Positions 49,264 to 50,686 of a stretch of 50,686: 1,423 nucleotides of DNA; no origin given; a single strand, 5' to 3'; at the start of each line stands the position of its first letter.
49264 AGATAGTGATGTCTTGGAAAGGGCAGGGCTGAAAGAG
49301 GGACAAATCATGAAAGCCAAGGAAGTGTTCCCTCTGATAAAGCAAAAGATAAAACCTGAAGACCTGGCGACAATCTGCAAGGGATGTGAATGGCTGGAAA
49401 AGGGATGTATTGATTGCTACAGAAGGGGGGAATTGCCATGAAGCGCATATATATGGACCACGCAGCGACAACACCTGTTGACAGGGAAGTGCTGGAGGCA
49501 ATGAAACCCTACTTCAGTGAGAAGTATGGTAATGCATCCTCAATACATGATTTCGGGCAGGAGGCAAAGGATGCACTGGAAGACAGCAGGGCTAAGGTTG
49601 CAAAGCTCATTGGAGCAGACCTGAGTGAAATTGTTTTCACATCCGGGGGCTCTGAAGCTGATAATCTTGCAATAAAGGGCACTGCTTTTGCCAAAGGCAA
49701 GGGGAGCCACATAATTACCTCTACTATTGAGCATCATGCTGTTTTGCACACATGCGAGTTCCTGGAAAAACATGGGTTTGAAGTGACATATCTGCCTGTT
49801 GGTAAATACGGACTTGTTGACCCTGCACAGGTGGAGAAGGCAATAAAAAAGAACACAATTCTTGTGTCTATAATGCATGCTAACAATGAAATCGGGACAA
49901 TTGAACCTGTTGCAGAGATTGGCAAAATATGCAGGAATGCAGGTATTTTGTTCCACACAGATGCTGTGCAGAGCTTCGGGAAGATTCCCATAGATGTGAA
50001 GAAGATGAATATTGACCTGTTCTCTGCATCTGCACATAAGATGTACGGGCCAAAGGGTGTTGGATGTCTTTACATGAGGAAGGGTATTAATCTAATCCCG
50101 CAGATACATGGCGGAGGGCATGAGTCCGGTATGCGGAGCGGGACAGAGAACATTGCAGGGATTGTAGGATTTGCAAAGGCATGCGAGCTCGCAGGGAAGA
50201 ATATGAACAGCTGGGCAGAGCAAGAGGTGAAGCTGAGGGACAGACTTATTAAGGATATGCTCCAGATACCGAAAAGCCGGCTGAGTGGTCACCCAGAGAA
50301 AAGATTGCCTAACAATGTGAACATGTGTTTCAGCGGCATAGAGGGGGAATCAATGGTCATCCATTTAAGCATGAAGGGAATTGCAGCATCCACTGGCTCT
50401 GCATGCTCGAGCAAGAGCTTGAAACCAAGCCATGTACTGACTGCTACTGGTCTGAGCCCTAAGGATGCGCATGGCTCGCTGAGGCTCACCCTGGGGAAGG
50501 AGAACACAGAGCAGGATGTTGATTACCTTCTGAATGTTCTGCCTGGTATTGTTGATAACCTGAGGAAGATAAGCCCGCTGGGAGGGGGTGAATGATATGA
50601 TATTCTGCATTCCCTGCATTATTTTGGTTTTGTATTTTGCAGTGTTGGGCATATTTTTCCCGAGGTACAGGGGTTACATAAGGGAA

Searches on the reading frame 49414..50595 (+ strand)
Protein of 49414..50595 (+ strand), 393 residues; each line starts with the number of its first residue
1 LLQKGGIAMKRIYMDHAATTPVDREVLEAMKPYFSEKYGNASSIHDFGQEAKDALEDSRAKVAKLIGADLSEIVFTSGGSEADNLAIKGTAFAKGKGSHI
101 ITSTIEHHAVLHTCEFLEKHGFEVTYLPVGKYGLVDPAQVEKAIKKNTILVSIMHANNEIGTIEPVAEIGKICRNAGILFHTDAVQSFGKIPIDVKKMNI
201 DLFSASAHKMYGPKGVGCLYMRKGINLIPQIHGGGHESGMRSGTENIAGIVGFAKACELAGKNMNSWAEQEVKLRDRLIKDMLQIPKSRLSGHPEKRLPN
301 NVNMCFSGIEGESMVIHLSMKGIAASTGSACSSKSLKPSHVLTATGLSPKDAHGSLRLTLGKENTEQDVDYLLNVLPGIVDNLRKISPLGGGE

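Call 31: search_protein_families(library=pfam, proteins=[window:49414-50595:+])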
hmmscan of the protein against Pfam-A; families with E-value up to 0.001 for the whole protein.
window:49414-50595:+ (393 aa): 3 families
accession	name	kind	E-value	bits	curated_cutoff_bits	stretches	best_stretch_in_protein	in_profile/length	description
PF00266.25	Aminotran_5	-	2.3e-94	316.9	21.5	1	12-372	1-371/371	Aminotransferase class-V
PF01212.27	Beta_elim_lyase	-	2.3e-07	30.8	27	1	59-184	38-169/288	Beta-eliminating lyase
PF01041.23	DegT_DnrJ_EryC1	-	1e-06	28.7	19.8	1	62-189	33-151/360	DegT/DnrJ/EryC1/StrS aminotransferase family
